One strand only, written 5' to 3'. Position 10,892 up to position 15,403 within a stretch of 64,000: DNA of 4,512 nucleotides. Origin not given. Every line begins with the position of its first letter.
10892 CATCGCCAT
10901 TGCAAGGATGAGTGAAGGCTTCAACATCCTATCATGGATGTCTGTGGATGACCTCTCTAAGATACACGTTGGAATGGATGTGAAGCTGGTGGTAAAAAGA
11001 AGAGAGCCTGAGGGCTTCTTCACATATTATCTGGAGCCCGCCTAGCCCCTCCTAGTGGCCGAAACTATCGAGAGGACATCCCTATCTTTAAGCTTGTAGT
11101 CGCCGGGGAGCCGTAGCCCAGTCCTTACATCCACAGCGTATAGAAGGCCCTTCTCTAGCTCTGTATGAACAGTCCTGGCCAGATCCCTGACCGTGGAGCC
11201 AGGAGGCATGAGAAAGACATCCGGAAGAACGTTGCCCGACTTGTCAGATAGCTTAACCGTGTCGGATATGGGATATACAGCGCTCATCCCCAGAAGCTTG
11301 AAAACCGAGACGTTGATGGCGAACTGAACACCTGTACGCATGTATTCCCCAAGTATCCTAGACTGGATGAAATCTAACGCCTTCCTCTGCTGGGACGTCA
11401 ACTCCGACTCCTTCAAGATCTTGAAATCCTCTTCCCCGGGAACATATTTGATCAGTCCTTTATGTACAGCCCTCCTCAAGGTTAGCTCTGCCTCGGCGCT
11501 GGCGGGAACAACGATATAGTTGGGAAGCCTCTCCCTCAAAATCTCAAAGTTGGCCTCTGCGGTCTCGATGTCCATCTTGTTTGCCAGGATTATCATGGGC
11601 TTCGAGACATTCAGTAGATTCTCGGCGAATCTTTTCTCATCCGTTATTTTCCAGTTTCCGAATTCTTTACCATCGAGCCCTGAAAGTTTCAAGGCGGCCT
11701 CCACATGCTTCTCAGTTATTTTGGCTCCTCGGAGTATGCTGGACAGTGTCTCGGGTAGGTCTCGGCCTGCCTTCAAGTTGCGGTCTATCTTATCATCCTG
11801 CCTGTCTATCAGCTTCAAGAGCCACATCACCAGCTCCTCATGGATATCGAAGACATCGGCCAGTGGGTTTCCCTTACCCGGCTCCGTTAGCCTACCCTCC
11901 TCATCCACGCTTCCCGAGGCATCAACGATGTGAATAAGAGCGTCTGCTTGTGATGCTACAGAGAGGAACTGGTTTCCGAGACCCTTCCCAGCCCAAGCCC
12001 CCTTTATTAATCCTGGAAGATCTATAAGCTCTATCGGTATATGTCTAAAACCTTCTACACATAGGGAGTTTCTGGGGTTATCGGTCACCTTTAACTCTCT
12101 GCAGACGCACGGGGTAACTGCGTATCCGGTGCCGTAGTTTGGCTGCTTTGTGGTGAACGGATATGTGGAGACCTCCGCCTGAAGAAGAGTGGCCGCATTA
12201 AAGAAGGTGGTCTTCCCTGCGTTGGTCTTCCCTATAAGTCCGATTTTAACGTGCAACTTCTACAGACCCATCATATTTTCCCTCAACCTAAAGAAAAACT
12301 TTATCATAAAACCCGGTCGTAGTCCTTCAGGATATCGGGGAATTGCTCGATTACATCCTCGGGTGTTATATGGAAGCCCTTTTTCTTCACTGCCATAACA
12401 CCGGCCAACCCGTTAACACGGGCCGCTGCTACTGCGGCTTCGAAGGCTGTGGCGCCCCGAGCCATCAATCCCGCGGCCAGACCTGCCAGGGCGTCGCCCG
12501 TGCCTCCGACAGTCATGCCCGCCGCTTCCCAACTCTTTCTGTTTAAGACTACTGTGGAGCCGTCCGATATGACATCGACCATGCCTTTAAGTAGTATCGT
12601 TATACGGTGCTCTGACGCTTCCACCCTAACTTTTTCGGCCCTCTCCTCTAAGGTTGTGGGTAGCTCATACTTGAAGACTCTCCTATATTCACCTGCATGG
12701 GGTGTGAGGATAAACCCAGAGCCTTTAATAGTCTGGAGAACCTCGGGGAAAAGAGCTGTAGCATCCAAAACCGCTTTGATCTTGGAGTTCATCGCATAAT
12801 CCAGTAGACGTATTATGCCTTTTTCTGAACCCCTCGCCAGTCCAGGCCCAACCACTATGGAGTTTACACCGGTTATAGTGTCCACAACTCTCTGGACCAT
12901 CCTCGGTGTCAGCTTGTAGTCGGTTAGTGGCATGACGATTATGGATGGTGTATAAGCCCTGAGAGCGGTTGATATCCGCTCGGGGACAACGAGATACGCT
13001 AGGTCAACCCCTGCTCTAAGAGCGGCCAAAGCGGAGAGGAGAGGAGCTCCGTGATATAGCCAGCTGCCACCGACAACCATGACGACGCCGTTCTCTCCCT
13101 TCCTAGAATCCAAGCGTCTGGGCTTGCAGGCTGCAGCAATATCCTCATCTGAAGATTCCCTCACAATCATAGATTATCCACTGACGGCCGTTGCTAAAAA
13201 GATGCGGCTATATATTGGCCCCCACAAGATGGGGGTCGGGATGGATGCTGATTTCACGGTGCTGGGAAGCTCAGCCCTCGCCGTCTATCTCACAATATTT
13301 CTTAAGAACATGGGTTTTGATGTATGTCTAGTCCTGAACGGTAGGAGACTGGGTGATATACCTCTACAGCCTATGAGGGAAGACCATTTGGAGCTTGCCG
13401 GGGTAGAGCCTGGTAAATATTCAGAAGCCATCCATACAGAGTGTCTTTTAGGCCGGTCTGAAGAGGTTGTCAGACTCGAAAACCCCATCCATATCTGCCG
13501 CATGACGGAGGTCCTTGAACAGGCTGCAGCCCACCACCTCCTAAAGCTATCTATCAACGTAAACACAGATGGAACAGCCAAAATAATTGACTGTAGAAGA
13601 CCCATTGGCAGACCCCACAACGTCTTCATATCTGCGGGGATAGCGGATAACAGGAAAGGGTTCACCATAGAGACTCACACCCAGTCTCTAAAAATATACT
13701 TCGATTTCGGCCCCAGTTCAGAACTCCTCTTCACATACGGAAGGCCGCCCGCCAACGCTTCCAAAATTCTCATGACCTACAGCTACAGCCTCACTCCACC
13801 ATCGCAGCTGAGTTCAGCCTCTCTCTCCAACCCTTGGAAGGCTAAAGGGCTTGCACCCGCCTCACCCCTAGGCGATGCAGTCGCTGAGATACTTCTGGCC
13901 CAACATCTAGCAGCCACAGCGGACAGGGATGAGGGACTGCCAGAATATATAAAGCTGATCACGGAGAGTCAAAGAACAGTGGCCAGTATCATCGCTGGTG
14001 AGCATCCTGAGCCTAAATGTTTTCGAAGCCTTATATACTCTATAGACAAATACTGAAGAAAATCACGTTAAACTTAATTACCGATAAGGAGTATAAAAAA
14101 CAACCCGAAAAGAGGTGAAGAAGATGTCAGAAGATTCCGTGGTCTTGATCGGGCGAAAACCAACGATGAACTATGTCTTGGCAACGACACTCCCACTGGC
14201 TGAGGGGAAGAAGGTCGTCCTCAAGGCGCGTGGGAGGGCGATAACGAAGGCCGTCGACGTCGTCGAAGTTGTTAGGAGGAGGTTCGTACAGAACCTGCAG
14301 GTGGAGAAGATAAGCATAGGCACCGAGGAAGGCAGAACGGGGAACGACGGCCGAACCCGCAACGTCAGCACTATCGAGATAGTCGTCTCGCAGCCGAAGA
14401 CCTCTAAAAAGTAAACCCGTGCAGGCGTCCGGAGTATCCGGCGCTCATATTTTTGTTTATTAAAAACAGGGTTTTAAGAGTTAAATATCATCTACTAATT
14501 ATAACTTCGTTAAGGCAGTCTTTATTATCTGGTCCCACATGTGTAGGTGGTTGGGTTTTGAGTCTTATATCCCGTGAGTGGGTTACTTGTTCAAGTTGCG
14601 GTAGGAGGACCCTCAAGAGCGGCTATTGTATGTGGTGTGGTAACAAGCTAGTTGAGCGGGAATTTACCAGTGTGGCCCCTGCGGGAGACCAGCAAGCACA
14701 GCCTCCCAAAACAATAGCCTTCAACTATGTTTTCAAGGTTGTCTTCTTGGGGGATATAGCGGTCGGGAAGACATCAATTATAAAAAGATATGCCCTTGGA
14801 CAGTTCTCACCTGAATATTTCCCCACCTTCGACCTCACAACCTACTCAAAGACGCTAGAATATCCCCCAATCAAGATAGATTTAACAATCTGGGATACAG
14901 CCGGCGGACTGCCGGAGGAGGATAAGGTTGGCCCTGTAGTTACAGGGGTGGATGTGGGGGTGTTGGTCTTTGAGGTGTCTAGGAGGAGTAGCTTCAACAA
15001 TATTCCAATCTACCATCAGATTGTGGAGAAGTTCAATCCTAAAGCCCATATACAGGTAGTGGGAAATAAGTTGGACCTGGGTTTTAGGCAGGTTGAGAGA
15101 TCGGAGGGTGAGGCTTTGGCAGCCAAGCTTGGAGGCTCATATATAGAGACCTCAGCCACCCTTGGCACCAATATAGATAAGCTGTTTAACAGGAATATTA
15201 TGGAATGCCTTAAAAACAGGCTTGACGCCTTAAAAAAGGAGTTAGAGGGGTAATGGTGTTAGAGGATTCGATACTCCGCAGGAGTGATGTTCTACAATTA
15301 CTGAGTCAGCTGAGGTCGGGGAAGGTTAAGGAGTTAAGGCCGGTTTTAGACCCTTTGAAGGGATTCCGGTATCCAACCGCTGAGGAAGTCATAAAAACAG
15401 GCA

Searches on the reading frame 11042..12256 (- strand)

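Call 36: search_protein_families(library=pfam, proteins=[window:11042-12256:-], max_evalue=0.0001)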
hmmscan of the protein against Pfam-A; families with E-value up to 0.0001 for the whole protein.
window:11042-12256:- (404 aa): 4 families
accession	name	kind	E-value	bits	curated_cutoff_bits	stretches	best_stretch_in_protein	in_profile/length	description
PF08438.16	YGR210-like_G4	-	4.3e-33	114.4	24.7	1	225-332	2-108/108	Obg-like GTPase YGR210-like, G4 motif-containing domain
PF01926.29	MMR_HSR1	-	5.6e-20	72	21.9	1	4-119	1-91/113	50S ribosome-binding GTPase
PF02421.24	FeoB_N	-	5.4e-08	32.9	27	0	4-42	2-40/156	Ferrous iron transport protein B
PF02824.27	TGS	-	1.8e-07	31.6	22.2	1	343-398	4-59/60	TGS domain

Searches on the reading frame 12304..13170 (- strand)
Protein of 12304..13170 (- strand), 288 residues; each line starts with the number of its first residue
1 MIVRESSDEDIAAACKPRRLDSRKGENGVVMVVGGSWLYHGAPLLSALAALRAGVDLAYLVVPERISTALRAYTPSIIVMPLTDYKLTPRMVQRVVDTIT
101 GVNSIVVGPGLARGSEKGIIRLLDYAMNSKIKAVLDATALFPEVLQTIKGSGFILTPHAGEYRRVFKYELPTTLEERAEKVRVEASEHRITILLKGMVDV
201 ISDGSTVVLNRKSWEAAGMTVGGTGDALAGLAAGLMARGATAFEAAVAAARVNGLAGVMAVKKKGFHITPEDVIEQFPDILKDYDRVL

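Call 36: search_protein_families(library=pfam, proteins=[window:12304-13170:-], max_evalue=0.0001)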
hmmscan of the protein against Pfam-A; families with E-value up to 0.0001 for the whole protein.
window:12304-13170:- (288 aa): 1 family
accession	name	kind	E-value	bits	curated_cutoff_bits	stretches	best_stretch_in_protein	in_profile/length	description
PF01256.23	Carb_kinase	-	3.1e-40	138.6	27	1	30-277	1-240/242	NAD(P)H-hydrate dehydratase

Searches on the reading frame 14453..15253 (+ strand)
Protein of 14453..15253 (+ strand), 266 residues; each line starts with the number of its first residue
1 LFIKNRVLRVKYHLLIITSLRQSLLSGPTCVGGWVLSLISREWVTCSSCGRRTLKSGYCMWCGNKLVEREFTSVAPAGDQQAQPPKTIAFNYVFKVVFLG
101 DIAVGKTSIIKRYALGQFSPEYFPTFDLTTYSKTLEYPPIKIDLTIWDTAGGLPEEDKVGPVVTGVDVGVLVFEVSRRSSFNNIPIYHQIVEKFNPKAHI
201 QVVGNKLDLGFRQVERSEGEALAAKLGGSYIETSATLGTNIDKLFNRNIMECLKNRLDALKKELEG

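Call 36: search_protein_families(library=pfam, proteins=[window:14453-15253:+], max_evalue=0.0001)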
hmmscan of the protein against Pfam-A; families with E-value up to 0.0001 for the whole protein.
window:14453-15253:+ (266 aa): 2 families
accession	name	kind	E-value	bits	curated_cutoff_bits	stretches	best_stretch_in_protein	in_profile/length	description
PF00071.28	Ras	-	5.6e-33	114.3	21.6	1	95-251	1-159/162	Ras family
PF08477.19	Roc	-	5e-17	62.7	27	1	95-208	1-119/119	Ras of Complex, Roc, domain of DAPkinase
